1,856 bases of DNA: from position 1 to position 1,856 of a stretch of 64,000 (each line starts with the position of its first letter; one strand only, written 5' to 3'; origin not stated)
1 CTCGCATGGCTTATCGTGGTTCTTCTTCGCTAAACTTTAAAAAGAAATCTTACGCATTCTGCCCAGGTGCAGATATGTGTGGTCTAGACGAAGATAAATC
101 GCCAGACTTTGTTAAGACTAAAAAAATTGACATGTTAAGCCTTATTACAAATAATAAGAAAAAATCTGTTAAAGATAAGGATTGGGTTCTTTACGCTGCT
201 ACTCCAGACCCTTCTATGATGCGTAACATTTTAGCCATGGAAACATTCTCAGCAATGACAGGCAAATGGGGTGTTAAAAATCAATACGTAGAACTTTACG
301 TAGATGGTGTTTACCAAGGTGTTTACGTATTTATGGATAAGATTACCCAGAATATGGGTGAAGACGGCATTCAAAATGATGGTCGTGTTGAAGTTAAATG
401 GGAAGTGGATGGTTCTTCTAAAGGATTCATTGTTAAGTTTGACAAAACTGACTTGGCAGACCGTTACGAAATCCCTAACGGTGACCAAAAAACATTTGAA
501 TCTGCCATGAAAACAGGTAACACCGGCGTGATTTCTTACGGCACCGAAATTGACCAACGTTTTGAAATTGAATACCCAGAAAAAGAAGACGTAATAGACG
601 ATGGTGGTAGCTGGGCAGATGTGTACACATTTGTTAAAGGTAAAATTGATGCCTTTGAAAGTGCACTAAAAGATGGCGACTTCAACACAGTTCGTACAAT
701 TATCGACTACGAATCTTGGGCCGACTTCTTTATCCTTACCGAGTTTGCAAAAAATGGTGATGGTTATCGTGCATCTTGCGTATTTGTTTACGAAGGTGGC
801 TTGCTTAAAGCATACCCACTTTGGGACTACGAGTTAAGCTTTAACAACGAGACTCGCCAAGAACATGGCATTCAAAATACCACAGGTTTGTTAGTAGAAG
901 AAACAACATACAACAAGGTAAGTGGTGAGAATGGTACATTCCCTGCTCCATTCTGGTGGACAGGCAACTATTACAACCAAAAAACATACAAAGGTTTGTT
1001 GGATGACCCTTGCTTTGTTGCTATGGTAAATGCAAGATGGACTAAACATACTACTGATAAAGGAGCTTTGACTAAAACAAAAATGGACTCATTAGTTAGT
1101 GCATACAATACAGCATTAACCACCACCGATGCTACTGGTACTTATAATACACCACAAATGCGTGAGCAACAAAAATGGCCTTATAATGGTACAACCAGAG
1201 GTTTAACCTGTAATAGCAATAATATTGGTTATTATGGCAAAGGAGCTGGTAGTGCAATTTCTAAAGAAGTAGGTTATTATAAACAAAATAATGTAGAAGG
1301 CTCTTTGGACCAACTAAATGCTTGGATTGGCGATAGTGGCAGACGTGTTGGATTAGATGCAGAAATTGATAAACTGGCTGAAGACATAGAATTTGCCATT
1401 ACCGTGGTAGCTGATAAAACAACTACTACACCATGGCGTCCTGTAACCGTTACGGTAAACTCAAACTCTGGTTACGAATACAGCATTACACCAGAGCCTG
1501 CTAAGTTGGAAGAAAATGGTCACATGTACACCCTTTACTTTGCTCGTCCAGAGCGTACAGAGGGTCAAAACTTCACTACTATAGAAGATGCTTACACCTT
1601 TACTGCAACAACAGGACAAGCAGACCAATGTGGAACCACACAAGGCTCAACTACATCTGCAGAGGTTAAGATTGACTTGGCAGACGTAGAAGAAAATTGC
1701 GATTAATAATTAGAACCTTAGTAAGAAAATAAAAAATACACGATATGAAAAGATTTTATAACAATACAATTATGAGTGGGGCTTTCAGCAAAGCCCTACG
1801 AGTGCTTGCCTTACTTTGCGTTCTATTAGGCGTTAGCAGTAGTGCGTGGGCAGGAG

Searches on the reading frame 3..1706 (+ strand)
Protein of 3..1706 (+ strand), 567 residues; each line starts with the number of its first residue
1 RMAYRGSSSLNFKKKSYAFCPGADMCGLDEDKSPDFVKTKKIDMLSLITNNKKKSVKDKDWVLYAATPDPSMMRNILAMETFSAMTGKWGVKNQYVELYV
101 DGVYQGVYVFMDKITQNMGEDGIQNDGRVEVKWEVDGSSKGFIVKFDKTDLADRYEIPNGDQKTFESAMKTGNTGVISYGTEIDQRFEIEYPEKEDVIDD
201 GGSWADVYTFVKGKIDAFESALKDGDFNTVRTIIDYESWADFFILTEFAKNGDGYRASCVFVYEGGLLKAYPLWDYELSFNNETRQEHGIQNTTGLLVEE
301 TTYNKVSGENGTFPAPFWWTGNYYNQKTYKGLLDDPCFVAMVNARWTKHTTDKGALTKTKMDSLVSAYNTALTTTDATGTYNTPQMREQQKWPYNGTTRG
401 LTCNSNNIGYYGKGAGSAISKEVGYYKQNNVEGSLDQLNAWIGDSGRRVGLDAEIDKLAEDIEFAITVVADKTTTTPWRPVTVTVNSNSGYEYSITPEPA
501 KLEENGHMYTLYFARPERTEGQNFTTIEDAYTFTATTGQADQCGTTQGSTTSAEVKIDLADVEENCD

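Call 3: search_protein_families(library=pfam, proteins=[window:3-1706:+], max_evalue=0.01)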
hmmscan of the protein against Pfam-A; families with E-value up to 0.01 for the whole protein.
window:3-1706:+ (567 aa): 1 family
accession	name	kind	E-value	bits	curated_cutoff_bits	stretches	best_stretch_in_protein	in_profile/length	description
PF08757.17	CotH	-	2.5e-30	106.5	23.8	1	3-382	2-294/322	CotH kinase protein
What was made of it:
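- Checked: The truncated copy scores E 2.5e-30 (call 3).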

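Call 4: search_protein_families(library=ncbifam, proteins=[window:3-1706:+], max_evalue=0.01)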
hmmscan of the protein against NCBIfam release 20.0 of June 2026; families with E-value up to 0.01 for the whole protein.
window:3-1706:+ (567 aa): 0 families
